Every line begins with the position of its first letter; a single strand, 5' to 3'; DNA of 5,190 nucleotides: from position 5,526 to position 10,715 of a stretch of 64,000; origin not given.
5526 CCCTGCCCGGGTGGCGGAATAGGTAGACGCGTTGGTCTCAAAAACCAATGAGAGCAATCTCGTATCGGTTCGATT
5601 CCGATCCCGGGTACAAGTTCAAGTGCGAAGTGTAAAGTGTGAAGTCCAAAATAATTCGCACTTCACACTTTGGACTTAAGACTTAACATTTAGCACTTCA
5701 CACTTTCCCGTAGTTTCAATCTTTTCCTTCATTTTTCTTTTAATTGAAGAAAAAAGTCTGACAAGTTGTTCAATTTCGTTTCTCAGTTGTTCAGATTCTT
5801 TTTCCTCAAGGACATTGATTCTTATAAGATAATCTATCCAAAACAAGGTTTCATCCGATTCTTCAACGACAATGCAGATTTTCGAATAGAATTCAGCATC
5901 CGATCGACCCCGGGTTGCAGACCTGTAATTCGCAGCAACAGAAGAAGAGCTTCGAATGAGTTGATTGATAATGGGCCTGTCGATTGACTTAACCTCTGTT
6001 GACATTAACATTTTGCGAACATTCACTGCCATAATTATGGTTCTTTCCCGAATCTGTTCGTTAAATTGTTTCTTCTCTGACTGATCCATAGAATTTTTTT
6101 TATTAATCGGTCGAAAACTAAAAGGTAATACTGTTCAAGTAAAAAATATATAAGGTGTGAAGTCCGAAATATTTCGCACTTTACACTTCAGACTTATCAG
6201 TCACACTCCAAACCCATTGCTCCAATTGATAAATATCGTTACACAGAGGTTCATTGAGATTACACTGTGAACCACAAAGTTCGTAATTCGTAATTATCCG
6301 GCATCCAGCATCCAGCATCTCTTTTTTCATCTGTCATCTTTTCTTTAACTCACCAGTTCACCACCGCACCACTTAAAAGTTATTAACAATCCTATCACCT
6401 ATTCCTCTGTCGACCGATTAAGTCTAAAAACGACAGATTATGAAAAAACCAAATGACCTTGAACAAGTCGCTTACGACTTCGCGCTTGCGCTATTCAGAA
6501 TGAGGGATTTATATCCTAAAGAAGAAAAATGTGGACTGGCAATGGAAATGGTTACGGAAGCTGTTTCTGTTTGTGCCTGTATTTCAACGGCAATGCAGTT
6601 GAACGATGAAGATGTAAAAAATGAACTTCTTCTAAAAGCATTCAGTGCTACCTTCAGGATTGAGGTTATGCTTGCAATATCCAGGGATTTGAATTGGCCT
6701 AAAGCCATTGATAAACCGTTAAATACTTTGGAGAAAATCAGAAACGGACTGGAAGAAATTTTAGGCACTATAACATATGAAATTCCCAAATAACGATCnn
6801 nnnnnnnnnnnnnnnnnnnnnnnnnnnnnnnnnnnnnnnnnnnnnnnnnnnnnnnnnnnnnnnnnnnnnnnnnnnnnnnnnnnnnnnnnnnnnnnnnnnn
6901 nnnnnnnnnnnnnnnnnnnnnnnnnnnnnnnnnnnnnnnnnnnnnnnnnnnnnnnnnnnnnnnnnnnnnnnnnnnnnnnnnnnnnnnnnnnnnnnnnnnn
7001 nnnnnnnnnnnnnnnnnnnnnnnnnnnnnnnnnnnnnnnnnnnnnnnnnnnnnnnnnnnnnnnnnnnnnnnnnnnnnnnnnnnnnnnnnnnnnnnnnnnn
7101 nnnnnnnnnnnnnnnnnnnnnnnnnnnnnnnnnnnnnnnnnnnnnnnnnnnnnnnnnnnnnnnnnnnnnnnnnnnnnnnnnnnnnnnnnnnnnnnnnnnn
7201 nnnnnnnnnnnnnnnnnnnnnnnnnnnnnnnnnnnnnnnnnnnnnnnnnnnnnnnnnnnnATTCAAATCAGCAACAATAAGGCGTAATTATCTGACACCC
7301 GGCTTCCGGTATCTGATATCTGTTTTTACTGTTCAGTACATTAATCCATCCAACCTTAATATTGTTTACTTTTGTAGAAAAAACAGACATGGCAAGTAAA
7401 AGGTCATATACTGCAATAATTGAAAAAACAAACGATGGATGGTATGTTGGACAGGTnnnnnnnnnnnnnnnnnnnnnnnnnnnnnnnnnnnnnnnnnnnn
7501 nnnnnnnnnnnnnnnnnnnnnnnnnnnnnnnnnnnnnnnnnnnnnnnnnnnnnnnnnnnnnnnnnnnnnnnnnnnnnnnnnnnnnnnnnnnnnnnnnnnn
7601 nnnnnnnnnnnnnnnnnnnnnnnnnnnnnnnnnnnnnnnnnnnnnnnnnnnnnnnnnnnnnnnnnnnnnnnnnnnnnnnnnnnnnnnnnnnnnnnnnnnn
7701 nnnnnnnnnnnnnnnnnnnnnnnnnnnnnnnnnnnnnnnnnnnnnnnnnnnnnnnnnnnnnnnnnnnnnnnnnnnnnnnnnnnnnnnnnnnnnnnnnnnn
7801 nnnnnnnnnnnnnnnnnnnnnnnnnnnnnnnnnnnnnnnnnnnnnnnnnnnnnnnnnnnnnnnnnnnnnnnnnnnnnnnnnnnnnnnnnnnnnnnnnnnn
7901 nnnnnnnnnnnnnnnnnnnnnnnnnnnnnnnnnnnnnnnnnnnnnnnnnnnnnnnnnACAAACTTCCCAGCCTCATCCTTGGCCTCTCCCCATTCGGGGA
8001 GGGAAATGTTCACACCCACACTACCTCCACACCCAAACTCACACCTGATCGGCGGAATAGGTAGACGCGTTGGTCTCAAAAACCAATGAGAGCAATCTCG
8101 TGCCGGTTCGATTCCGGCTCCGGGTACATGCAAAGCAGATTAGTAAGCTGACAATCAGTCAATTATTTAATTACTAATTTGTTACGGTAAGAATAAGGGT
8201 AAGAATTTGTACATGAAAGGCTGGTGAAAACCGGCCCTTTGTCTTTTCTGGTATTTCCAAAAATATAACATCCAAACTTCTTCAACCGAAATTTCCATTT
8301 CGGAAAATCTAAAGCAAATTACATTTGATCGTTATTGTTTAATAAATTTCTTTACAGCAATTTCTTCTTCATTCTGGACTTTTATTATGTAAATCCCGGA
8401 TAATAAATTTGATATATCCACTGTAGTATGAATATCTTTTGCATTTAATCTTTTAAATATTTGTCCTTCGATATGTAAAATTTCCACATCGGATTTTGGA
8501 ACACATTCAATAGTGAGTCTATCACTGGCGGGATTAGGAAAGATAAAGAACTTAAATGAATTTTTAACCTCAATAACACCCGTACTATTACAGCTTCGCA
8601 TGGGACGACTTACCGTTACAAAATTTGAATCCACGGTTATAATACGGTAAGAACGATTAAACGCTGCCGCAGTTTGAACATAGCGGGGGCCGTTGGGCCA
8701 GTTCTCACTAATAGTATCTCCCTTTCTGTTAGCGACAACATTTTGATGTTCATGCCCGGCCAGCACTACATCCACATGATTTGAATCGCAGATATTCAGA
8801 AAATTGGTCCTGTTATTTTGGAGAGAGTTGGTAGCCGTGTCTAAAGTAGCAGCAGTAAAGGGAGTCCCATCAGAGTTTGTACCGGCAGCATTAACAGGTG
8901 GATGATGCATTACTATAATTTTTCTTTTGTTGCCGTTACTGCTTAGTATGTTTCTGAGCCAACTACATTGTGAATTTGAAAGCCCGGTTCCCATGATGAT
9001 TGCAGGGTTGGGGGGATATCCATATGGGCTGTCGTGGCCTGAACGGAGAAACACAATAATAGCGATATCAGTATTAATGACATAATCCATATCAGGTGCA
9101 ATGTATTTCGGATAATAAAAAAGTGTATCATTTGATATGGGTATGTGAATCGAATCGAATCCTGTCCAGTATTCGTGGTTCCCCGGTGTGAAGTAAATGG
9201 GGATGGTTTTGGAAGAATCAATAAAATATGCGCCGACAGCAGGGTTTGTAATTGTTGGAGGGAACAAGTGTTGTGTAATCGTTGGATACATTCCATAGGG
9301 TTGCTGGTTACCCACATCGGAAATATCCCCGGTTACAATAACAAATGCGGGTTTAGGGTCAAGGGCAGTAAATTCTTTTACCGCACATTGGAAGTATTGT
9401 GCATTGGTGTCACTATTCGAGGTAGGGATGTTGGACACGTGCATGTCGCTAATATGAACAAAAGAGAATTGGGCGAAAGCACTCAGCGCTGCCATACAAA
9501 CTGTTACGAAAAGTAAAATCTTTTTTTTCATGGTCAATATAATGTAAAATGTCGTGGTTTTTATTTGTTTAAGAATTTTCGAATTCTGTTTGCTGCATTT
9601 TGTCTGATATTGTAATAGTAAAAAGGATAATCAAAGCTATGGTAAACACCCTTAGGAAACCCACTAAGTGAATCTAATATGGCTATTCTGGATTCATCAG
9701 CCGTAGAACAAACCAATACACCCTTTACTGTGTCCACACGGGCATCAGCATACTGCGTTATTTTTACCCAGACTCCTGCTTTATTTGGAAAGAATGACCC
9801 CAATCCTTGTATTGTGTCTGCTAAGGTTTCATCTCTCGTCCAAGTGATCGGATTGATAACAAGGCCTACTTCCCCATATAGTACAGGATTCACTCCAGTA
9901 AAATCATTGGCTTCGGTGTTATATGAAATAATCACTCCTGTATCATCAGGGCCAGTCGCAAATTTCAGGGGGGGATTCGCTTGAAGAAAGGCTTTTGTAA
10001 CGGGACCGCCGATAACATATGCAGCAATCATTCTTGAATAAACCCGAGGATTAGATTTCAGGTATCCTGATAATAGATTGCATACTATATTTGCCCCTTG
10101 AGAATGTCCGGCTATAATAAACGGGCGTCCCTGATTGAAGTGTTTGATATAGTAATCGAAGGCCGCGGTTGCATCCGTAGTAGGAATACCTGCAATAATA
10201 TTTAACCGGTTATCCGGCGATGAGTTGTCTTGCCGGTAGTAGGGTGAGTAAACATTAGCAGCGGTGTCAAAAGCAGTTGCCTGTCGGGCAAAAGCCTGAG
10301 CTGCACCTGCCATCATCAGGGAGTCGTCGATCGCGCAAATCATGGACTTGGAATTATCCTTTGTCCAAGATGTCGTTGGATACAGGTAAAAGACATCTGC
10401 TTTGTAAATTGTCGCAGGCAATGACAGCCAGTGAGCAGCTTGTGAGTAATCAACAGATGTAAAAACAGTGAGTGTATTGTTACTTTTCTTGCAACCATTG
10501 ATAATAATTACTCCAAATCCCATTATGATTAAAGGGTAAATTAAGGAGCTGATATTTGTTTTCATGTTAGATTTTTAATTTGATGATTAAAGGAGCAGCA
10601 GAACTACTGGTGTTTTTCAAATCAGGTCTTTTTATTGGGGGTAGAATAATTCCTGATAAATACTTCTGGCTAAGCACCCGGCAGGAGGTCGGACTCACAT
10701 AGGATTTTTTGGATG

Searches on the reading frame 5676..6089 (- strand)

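Call 90: search_protein_families(library=pfam, proteins=[window:5676-6089:-], max_evalue=5)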
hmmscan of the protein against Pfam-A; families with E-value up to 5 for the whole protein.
window:5676-6089:- (137 aa): 3 families
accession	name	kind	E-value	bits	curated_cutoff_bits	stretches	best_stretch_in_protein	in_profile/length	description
PF05635.17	23S_rRNA_IVP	-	6.4e-12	46.1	33.8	1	17-113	9-104/106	23S rRNA-intervening sequence protein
PF19788.4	DUF6272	-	0.039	14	26.6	1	55-125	29-96/134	Family of unknown function (DUF6272)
PF07798.16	CCDC90-like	-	0.28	11.5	33.5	1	91-127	66-102/175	Coiled-coil domain-containing protein 90-like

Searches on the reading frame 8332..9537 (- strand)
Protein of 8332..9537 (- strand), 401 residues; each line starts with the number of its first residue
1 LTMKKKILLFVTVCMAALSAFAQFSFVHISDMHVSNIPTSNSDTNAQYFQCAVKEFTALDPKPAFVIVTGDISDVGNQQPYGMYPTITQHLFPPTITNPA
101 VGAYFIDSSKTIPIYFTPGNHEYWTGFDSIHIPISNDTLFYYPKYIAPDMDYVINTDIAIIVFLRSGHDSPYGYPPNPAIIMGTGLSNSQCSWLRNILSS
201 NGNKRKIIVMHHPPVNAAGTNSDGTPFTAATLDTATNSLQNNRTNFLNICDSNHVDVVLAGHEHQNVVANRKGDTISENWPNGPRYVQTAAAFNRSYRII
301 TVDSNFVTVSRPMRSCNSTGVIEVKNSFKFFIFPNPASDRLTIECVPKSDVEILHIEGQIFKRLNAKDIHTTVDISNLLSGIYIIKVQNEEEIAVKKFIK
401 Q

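Call 90: search_protein_families(library=pfam, proteins=[window:8332-9537:-], max_evalue=5)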
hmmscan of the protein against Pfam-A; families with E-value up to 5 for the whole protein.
window:8332-9537:- (401 aa): 3 families
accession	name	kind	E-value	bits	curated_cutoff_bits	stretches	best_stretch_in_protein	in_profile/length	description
PF00149.33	Metallophos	-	7.7e-18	66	21.5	1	25-265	2-190/191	Calcineurin-like phosphoesterase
PF18962.6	Por_Secre_tail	-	3e-13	50.3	27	1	332-399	1-74/75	Secretion system C-terminal sorting domain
PF11777.13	DUF3316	-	0.042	14.2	24.4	1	5-63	1-55/145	Protein of unknown function (DUF3316)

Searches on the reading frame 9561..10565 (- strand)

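Call 27: search_protein_families(library=pfam, proteins=[window:9561-10565:-], max_evalue=0.01)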
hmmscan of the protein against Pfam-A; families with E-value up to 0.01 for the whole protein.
window:9561-10565:- (334 aa): 2 families
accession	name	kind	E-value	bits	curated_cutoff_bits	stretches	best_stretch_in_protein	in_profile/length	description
PF11288.14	DUF3089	-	3.4e-43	148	23.4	1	56-222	1-168/207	Protein of unknown function (DUF3089)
PF12697.13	Abhydrolase_6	-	0.0028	18.8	26.3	0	134-291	52-177/217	Alpha/beta hydrolase family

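Call 66: search_protein_families(library=padloc, proteins=[window:9561-10565:-], max_evalue=0.001)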
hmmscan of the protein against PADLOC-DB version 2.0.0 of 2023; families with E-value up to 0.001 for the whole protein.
window:9561-10565:- (334 aa): 0 families
